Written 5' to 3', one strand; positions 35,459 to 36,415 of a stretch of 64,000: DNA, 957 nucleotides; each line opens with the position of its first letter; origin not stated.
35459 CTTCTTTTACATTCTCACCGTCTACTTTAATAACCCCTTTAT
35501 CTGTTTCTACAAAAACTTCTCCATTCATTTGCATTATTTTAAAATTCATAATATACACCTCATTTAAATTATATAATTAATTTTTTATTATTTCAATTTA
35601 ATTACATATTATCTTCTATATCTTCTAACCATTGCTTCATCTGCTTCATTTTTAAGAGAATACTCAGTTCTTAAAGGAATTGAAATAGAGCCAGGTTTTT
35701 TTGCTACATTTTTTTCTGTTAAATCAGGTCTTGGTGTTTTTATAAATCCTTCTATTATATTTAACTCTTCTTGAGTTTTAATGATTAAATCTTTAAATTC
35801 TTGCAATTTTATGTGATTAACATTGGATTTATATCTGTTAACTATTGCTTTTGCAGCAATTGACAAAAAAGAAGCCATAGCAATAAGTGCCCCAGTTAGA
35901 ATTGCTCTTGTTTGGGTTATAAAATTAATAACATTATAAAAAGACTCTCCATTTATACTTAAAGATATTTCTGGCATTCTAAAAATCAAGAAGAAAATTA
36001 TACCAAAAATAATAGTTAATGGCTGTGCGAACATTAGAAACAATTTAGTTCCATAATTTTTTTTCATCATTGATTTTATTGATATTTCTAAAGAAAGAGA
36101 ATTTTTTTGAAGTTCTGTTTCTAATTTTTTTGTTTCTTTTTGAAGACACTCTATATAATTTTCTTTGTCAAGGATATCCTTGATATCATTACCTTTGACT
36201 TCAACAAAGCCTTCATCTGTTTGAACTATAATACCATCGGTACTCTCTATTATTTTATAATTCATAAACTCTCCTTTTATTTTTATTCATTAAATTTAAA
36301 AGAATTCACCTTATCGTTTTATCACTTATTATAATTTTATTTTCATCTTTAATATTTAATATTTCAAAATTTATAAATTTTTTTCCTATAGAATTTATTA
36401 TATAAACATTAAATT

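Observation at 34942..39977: Seven paralogous small membrane-protein genes inserted between divIVA and the ileS T-box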

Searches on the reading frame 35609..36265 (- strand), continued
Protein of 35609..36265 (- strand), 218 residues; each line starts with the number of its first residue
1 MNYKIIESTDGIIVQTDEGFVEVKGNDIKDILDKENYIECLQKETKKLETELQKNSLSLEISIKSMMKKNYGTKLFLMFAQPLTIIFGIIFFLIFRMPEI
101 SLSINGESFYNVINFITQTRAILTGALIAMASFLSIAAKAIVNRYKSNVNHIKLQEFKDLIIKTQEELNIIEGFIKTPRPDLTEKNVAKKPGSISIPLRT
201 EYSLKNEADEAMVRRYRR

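Call 63: search_protein_families(library=pfam, alignment_id=A4, max_evalue=5)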
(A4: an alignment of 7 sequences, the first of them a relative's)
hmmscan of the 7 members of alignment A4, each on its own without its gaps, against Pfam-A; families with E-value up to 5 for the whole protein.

A. member 1, P0005 (198 aa): 2 families
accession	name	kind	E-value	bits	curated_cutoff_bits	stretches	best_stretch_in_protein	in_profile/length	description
PF18169.6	SLATT_6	-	0.015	15.3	27.1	1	72-158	29-112/176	SMODS and SLOG-associating 2TM effector domain 6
PF05977.19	MFS_3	-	0.05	12.5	27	1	70-136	74-143/524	Transmembrane secretion effector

B. families by the number of members that match (of 7 scanned): 19 families
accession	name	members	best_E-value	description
PF01920.25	Prefoldin_2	2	0.47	Prefoldin subunit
PF06103.16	DUF948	1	0.00038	Bacterial protein of unknown function (DUF948)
PF10112.14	Halogen_Hydrol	1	0.0015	5-bromo-4-chloroindolyl phosphate hydrolysis protein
PF10150.14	RNase_E_G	1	0.0018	Ribonuclease E/G family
PF18169.6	SLATT_6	1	0.015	SMODS and SLOG-associating 2TM effector domain 6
PF22206.1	Cas_Csm6_6H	1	0.026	CRISPR-associated protein Csm6 6H domain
PF01616.22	Orbi_NS3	1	0.028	Orbivirus NS3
PF05977.19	MFS_3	1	0.05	Transmembrane secretion effector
PF09925.14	DUF2157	1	0.051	Predicted membrane protein (DUF2157)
PF19269.4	Anticodon_2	1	0.099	Anticodon binding domain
PF11990.13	DUF3487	1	0.11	Protein of unknown function (DUF3487)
PF19174.5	DUF5856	1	0.12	Family of unknown function (DUF5856)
PF15693.10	Med26_C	1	0.14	Mediator complex subunit 26 C-terminal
PF13567.11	DUF4131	1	0.18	Domain of unknown function (DUF4131)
PF14257.11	DUF4349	1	0.34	Domain of unknown function (DUF4349)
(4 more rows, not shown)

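Call 65: find_related_loci(query=A7, collection=metagenome_contigs, flank=10000)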
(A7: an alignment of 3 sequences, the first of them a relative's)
Query A7 (218 aa) in metagenome_contigs; peptide patterns used: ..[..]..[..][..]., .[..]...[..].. (x = any residue, [..] = any of these).
600 stretches matched a pattern, but none encodes a relative of the query by tblastn (E <= 1e-3).

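Call 66: find_related_loci(query=A7, collection=viral_contigs, flank=10000)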
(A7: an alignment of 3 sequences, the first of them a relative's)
Query A7 (218 aa) in viral_contigs; peptide patterns used: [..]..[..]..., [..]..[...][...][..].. (x = any residue, [..] = any of these).
600 stretches matched a pattern, but none encodes a relative of the query by tblastn (E <= 1e-3).

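Call 68: search_dna_similar(query=P0005, collection=plasmids, mode=protein, max_evalue=0.01)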
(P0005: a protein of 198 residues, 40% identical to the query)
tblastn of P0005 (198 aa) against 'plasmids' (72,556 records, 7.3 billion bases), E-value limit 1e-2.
No match.

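Call 69: search_dna_similar(query=P0001, collection=plasmids, mode=protein, max_evalue=0.01)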
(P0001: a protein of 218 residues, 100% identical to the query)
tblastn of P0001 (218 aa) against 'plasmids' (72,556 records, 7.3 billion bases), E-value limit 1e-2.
No match.

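Call 73: search_protein_families(library=padloc, proteins=[L009:858-2366:+, L009:3-731:-, L009:3250-4248:+, P0013, P0017, P0012, L003:2607-3308:+], max_evalue=0.1)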
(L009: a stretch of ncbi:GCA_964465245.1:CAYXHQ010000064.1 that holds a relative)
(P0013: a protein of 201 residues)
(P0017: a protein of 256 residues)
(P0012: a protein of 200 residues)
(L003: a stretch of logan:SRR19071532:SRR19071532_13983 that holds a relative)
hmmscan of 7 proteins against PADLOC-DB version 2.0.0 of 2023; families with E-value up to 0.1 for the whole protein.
L009:858-2366:+ (502 aa): 1 family
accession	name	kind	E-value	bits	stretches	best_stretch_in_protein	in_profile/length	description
PDLC00884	HORMA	-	0.0045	14.9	1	69-126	37-94/171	HORMA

L009:3-731:- (243 aa): 0 families

L009:3250-4248:+ (332 aa): 28 families (the best 25 are shown)
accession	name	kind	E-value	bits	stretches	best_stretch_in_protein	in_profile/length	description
PDLC04795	PDC-S02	-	5.3e-130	431.7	1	3-328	21-349/357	-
PDLC04831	PDC-S02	-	2.6e-128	426.3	1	3-327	8-335/346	-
PDLC04810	PDC-S02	-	7e-125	414.9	1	3-327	8-348/355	-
PDLC04803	PDC-S02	-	1.2e-93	311.7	1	68-326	7-261/269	-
PDLC04807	PDC-S02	-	1.6e-85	285.4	1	4-326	11-332/351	-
PDLC04826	PDC-S02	-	3.3e-71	237.4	1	3-209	8-217/222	-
PDLC04813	PDC-S02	-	9.7e-69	228.7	1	164-328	3-167/175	-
PDLC04822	PDC-S02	-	2.6e-67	225.5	1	7-286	11-289/294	-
PDLC04811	PDC-S02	-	2.7e-47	158.8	1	4-160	10-169/172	-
PDLC04827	PDC-S02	-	2e-46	156.5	1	4-221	8-231/234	-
PDLC04820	PDC-S02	-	7.9e-44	148.1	1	7-306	27-303/332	-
PDLC04804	PDC-S02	-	2.7e-40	136.2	1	5-181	10-190/203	-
PDLC01464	PD_DExK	-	5.4e-39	131.4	2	108-242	8-126/126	"CAS-I,CAS-II,CAS-III,CAS-IV,CAS-V,CAS-VI; associated"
PDLC04798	PDC-S02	-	3.2e-37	126.8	1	170-321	52-205/222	-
PDLC04800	PDC-S02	-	1.8e-36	123.3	1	3-116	8-124/129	-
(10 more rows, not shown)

P0013 (201 aa): 1 family
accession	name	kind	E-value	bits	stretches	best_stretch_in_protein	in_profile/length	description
PDLC03841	LeoBC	-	0.013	12.6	1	23-165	394-546/601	-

P0017 (256 aa): 0 families

P0012 (200 aa): 1 family
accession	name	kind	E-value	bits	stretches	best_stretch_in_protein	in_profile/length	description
PDLC03794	RTasSLATT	-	0.013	13.3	1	53-104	123-172/176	DRT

L003:2607-3308:+ (233 aa): 0 families

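Call 74: search_solved_structures(query=A4, max_evalue=10)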
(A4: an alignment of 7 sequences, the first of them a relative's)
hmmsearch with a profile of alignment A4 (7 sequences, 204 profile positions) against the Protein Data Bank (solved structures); distinct sequences matched with E-value up to 10: 19.
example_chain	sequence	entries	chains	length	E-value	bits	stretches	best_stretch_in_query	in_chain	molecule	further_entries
3hd7_A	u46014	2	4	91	0.004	20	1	21-93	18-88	Vesicle-associated membrane protein 2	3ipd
2kog_A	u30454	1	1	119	0.008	19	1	21-93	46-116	Vesicle-associated membrane protein 2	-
7bv6_A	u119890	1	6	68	0.018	17.8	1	18-72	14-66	Vesicle-associated membrane protein 8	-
4wy4_A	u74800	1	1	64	0.022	17.6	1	18-72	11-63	Vesicle-associated membrane protein 8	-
6zna_Ad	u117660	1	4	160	0.069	16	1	126-186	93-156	ATP synthase subunit d, mitochondrial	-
6zmr_d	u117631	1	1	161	0.07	15.9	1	126-186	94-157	ATP synthase subunit d, mitochondrial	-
9bxu_d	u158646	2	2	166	0.075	15.8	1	126-186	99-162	ATP synthase subunit d, mitochondrial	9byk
9pex_M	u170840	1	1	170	0.079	15.8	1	126-186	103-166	ATP synthase peripheral stalk subunit d, mitochondrial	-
7naf_5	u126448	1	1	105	0.093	15.5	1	134-190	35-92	Ribosomal RNA-processing protein 17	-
9uax_I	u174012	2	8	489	0.2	14.5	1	99-160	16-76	Vasodilator-stimulated phosphoprotein,Neuraminidase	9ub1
7fgb_A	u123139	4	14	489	0.24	14.2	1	99-159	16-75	toad NA | toad NA (ZMR) | toad NA (OSE)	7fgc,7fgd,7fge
1gl2_A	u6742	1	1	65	0.55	13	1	18-50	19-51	ENDOBREVIN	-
9l5r_U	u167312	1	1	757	0.63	12.8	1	34-73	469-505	Cell cycle control protein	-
9lg6_A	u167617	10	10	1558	0.76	12.6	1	86-179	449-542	Multidrug resistance-associated protein 1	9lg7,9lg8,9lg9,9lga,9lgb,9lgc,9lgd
2oqq_A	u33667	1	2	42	0.86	12.4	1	33-68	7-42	Transcription factor HY5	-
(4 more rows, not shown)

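Call 91: fold_search(model_id=the predicted structure, library=viral)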
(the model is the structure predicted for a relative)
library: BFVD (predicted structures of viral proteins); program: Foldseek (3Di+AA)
matches with E <= 10: 108; with E <= 0.001: 0
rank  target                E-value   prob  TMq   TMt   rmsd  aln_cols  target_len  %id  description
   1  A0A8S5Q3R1            2.8e-01  0.20  0.19  0.22  11.0       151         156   16  Uncharacterized protein [Siphoviridae sp. ctLqe90]
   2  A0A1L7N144            3.0e-01  0.63  0.35  0.48   6.2       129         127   16  Uncharacterized protein [Ralstonia phage RP12]
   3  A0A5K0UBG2            4.1e-01  0.18  0.28  0.13  18.2       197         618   12  Uncharacterized protein [Yasminevirus sp. GU-2018]
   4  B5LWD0                5.0e-01  0.30  0.35  0.30  17.4       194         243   12  Uncharacterized protein [Feldmannia species virus]
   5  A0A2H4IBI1            6.9e-01  0.08  0.16  0.21  22.6       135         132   12  Uncharacterized protein [Erwinia phage vB_EamM_Y3]
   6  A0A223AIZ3            1.4e+00  0.11  0.15  0.34  13.5        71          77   22  Uncharacterized protein [Acidovorax phage ACP17]
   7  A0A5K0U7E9            1.5e+00  0.05  0.17  0.09  28.2       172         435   14  Uncharacterized protein [Yasminevirus sp. GU-2018]
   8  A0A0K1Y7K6            1.8e+00  0.14  0.27  0.12  10.0       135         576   13  (no name in the UniProt tables at hand)
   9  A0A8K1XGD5            1.9e+00  0.02  0.14  0.05  34.0       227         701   13  Uncharacterized protein [Hangzhou lispivirus 1]
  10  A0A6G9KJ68            2.3e+00  0.04  0.17  0.17  19.9       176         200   15  (no name in the UniProt tables at hand)
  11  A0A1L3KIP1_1          2.3e+00  0.04  0.17  0.03  39.1       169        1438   15  Replicase polyprotein 1ab [Beihai hermit crab virus 4]
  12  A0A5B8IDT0            2.3e+00  0.03  0.16  0.14  35.7       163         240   15  Uncharacterized protein [Mimiviridae sp. ChoanoV1]
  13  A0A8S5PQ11            2.5e+00  0.04  0.13  0.09  22.9        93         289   20  Zinc-finger double domain protein [Myoviridae sp. ctwwN25]
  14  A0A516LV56            2.7e+00  0.09  0.25  0.20  11.1       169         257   12  (no name in the UniProt tables at hand)
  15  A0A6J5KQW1            3.0e+00  0.06  0.24  0.25  14.1       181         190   15  Internal virion protein B [uncultured Caudovirales phage]
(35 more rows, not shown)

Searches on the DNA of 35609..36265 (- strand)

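Call 15: search_rna_families(sources=[L001, L002], threshold=gathering)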
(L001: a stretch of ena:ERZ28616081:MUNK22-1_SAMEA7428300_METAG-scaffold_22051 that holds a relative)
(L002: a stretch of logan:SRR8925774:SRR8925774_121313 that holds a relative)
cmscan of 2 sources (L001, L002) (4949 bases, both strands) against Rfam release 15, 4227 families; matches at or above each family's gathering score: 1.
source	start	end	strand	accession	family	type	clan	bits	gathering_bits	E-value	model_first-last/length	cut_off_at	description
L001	1093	1283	+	RF00230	T-box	Cis-reg; leader;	-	103.9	93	5.7e-23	1-219/219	no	T-box leader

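Call 39: search_rna_families(sources=[L009, L003, L013], threshold=gathering)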
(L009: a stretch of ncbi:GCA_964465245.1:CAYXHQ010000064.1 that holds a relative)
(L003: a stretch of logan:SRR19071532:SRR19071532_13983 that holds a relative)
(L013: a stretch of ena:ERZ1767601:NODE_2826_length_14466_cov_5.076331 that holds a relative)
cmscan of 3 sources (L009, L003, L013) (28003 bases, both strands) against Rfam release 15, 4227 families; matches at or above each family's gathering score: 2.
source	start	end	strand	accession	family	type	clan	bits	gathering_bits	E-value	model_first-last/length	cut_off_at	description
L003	3366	3556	+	RF00230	T-box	Cis-reg; leader;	-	100.8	93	2.1e-21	1-219/219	no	T-box leader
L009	3024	3215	+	RF00230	T-box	Cis-reg; leader;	-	100.4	93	2.6e-21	1-219/219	no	T-box leader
